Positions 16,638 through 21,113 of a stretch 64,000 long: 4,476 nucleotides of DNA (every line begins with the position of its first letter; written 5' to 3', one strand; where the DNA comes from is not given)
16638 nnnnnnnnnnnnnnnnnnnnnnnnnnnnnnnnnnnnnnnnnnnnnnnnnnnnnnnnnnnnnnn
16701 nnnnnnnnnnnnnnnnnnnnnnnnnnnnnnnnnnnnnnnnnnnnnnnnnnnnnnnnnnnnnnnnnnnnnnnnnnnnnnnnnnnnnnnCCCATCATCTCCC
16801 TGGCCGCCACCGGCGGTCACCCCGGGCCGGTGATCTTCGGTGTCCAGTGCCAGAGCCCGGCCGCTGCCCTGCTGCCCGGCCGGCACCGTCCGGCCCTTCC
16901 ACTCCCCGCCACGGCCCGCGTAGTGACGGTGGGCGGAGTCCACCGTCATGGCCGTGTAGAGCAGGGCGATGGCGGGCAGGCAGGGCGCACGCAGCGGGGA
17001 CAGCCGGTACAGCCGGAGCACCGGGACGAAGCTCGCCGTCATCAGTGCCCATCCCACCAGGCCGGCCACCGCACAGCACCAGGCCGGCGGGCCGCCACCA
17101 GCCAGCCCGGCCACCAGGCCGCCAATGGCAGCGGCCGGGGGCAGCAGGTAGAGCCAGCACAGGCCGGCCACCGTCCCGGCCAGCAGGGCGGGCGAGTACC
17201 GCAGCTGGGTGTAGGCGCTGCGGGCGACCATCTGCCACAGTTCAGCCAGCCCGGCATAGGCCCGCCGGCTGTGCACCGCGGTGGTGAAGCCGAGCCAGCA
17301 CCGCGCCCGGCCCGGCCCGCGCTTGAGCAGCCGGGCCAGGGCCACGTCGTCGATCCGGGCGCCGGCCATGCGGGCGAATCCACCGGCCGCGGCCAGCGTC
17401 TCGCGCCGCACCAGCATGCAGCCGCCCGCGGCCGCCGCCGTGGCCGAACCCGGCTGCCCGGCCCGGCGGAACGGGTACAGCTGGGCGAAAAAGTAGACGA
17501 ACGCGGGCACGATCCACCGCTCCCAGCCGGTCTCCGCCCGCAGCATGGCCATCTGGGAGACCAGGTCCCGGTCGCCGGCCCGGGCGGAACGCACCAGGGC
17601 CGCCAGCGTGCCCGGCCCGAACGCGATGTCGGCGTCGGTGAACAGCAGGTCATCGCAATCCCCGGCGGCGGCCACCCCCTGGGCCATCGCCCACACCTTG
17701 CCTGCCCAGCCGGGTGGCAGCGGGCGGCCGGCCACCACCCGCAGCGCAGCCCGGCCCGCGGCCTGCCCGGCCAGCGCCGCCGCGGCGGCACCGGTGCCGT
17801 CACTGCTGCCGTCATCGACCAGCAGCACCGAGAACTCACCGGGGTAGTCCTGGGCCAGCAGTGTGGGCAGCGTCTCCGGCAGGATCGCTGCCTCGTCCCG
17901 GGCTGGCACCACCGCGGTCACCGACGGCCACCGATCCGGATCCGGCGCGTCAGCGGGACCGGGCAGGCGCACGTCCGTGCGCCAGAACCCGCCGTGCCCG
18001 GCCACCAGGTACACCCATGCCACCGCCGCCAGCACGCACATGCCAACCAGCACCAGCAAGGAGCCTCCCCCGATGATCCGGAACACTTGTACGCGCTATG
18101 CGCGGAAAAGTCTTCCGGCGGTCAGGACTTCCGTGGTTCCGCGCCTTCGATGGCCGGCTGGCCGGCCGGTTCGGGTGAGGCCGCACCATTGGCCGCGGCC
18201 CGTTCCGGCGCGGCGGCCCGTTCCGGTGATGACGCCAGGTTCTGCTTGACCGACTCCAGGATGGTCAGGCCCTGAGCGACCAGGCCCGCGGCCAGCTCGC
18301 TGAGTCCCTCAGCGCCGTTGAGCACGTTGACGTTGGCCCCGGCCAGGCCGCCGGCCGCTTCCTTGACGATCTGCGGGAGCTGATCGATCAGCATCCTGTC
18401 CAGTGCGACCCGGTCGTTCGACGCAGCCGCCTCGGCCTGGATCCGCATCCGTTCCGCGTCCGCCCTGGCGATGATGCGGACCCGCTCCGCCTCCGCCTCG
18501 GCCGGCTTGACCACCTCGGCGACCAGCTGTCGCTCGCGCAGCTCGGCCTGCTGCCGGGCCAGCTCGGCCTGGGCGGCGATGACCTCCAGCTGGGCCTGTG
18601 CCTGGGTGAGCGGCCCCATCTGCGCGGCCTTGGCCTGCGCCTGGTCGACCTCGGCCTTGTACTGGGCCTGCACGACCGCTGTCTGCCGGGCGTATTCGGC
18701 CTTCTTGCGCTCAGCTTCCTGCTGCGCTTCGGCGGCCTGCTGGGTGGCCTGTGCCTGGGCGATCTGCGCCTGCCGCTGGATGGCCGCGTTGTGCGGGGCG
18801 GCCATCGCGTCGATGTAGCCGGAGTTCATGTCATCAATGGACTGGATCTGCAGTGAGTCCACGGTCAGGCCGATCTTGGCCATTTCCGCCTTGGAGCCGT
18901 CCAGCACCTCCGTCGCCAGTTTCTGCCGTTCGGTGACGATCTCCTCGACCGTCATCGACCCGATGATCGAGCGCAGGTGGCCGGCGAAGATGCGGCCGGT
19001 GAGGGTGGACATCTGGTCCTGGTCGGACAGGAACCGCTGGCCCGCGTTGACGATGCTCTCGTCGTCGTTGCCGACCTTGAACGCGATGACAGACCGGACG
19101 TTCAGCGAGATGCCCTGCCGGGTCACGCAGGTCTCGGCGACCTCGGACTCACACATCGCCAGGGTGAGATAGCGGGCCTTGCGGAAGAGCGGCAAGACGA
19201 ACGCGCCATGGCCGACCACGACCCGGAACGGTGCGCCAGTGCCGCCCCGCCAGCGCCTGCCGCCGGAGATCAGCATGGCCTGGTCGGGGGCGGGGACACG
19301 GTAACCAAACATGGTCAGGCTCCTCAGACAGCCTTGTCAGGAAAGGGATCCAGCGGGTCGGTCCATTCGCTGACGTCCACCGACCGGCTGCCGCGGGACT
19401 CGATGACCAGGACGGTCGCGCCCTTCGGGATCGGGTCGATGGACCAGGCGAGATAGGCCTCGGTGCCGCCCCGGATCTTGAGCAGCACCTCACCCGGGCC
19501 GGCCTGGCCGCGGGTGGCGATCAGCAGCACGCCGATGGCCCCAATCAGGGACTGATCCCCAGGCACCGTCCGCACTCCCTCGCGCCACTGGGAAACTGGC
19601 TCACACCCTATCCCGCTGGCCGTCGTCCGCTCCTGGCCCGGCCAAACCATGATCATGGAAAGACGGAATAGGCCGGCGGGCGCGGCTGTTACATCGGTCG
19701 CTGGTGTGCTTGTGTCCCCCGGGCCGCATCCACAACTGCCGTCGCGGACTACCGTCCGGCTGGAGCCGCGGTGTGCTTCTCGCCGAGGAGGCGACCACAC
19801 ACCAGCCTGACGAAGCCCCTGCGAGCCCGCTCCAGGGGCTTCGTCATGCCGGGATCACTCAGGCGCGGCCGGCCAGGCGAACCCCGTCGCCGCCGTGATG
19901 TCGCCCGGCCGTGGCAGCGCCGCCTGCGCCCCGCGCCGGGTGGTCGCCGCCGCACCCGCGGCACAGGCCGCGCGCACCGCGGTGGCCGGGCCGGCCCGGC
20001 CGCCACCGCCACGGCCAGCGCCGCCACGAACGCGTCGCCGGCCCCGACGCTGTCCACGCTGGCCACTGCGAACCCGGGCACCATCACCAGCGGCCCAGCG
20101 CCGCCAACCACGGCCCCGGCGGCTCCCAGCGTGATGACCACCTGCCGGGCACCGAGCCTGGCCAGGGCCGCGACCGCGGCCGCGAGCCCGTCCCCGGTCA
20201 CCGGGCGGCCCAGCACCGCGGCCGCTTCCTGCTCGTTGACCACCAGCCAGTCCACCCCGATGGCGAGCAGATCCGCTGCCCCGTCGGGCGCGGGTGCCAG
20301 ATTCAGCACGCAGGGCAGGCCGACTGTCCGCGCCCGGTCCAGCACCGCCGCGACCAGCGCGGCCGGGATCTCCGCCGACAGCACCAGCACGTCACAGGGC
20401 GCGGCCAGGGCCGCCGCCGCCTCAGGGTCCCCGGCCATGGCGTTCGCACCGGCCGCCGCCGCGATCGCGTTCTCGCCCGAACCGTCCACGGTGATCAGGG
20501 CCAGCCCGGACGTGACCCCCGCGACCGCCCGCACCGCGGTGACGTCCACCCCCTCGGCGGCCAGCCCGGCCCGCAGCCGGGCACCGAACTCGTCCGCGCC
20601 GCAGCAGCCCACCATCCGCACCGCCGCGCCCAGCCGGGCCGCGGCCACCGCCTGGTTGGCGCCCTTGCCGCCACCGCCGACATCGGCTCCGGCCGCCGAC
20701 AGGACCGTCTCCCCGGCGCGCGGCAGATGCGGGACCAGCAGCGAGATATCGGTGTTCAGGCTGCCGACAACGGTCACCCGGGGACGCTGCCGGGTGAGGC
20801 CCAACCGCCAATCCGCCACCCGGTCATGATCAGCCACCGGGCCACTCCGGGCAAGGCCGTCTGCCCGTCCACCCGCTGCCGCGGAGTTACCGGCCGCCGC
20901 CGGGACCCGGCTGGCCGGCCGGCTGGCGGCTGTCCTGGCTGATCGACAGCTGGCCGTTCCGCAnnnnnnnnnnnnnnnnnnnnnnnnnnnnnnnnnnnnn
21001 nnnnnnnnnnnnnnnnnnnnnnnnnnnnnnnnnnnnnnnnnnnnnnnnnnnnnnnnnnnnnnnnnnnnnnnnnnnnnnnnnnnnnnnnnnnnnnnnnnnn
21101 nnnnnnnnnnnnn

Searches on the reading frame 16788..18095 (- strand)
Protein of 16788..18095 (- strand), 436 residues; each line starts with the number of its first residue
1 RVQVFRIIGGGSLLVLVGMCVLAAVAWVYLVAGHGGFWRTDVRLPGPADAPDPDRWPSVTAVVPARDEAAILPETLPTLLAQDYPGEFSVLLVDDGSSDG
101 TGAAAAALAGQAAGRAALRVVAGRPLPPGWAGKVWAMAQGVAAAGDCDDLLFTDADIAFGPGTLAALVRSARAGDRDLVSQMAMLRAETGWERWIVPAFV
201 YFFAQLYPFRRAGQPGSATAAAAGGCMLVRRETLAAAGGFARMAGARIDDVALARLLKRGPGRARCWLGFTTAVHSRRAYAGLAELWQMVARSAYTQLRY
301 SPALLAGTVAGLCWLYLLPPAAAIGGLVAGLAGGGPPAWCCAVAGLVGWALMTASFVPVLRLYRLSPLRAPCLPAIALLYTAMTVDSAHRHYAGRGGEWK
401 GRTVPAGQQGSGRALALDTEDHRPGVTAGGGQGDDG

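Call 62: search_protein_families(library=ncbifam, proteins=[window:16788-18095:-], max_evalue=0.000001)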
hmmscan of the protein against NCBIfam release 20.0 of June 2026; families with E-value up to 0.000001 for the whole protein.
window:16788-18095:- (436 aa): 6 families
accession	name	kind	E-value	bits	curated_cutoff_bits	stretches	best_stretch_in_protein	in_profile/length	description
TIGR03469.1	HpnB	hypoth_equivalog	3.6e-142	473.9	379.25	1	18-404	3-384/386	hopene-associated glycosyltransferase HpnB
NF045692.1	OglycostaseCruG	equivalog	2.2e-30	105.9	600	1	46-295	30-274/386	2'-O-glycosyltransferase CruG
TIGR03472.1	HpnI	equivalog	1.9e-15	56.6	310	1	17-307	5-282/373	bacteriohopanetetrol glucosamine biosynthesis glycosyltransferase HpnI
NF041875.1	EPS_EpsD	equivalog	4e-11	42.9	370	1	61-262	3-193/325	exopolysaccharide biosynthesis glycosyltransferase EpsD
TIGR03965.1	mycofact_glyco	equivalog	8.9e-11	41.3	280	1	50-260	68-267/467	mycofactocin biosynthesis glycosyltransferase MftF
TIGR03937.1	PgaC_IcaA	equivalog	2.3e-09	36.7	422.3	1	26-168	13-147/407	poly-beta-1,6-N-acetyl-D-glucosamine synthase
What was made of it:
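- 16788..18095 (-): hpnB (hopene-associated glycosyltransferase), outside the reported interval. TIGR03469 scores 473.9 bits against a cut-off of 379 (call 62).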

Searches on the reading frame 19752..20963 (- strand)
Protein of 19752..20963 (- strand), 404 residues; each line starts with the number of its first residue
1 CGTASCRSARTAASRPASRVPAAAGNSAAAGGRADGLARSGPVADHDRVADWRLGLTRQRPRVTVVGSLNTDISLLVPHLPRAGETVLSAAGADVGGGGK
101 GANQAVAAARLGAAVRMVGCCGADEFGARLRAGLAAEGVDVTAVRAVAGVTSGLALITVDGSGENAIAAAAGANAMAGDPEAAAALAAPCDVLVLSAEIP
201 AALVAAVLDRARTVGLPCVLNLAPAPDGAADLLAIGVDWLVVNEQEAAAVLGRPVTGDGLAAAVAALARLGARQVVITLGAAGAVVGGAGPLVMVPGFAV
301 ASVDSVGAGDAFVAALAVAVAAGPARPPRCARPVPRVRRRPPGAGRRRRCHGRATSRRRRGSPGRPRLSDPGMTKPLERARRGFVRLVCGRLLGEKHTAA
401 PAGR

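Call 34: search_protein_families(library=pfam, proteins=[window:19752-20963:-], max_evalue=0.0001)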
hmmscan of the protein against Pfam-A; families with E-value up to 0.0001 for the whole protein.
window:19752-20963:- (404 aa): 1 family
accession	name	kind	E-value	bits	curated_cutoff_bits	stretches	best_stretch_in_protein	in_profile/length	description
PF00294.29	PfkB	-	4.7e-47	161.2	25.8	1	62-323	3-272/302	pfkB family carbohydrate kinase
